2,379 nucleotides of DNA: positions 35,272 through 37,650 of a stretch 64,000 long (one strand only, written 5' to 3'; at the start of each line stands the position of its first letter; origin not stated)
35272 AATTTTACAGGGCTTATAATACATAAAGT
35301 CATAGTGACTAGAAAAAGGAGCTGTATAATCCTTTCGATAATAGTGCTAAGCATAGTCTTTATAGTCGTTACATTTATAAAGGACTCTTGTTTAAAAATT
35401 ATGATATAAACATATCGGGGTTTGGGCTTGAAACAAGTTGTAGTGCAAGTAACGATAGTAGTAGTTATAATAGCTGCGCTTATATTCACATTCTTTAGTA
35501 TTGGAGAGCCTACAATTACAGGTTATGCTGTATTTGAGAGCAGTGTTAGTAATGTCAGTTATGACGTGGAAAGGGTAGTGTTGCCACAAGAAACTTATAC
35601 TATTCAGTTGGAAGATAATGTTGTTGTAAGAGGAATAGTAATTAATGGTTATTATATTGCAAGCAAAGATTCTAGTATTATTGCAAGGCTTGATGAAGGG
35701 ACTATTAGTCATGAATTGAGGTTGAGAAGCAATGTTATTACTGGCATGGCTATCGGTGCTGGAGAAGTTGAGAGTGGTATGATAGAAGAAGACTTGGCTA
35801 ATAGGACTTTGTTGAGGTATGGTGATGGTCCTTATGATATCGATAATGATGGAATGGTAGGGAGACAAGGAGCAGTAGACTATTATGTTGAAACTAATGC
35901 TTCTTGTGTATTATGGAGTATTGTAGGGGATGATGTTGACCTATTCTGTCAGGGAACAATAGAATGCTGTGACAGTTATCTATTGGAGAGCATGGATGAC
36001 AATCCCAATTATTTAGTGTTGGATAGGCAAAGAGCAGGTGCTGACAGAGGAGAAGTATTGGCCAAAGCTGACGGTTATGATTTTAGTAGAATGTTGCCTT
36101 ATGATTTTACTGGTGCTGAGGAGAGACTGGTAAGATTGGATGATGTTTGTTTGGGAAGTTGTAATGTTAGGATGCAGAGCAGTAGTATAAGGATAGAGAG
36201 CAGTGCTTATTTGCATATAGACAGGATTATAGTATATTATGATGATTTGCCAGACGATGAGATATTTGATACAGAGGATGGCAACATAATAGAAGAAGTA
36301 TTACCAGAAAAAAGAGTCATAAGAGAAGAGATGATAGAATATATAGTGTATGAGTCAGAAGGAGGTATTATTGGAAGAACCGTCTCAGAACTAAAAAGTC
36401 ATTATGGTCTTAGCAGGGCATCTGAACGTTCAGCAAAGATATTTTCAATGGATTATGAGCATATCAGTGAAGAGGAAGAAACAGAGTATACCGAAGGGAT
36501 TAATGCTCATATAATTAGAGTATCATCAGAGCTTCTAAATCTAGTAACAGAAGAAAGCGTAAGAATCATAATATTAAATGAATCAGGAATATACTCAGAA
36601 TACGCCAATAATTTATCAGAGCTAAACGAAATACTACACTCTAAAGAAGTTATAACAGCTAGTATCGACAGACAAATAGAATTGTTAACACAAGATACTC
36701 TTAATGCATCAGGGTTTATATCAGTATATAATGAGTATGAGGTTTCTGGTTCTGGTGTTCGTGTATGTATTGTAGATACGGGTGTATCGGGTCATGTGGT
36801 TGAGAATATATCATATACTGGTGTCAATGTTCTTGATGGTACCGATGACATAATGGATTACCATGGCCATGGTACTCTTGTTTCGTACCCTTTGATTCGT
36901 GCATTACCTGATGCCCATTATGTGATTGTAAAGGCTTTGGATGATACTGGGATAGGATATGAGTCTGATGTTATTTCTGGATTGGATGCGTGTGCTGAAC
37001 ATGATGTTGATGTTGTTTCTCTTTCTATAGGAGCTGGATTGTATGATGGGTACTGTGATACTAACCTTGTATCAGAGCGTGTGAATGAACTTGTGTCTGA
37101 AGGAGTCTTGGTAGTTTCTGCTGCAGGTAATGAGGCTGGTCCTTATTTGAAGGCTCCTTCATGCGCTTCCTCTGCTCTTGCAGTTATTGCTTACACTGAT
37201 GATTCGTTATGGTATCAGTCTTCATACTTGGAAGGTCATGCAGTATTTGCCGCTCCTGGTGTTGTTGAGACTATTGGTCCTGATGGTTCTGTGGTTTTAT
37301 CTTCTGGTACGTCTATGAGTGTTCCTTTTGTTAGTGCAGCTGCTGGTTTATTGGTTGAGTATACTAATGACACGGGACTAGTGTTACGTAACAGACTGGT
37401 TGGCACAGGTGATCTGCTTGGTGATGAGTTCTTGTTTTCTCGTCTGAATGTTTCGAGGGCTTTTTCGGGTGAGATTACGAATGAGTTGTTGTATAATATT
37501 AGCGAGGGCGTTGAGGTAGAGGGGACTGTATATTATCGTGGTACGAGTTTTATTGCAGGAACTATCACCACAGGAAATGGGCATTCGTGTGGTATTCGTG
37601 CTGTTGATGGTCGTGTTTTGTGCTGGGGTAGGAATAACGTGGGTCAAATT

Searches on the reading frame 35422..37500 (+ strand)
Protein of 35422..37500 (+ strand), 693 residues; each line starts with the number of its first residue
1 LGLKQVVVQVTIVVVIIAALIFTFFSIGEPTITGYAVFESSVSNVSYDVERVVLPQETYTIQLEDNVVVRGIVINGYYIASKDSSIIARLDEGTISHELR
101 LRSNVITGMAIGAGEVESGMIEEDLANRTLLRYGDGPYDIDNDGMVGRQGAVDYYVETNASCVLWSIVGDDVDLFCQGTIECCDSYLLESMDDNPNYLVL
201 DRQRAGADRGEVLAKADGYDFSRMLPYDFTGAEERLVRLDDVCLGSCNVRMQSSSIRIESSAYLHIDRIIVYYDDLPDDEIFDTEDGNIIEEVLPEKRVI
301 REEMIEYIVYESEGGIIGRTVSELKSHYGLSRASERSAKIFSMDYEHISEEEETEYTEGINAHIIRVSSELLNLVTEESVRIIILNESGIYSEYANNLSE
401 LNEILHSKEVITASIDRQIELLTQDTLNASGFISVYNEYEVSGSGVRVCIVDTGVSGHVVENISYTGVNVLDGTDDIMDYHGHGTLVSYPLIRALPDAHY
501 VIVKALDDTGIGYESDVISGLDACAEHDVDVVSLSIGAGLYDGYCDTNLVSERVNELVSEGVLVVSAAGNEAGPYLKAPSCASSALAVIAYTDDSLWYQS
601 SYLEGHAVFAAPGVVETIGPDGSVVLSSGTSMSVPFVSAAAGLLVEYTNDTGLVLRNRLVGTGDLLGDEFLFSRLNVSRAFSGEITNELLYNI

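Call 36: search_protein_families(library=pfam, proteins=[window:35422-37500:+], max_evalue=0.01)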
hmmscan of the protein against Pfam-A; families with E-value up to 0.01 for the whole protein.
window:35422-37500:+ (693 aa): 1 family
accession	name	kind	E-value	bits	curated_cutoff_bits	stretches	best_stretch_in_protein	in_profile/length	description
PF00082.27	Peptidase_S8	-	1.2e-20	74.4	21.8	1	443-651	1-261/288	Subtilase family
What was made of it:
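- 36724..38442 (+): Tract 2: T3-rich tract (T3 62%, Arg CGN:AGR 27:5) covering the S8 domain and most of RCC1 propeller 1. The Pfam S8 domain starts at aa 443 (call 36).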
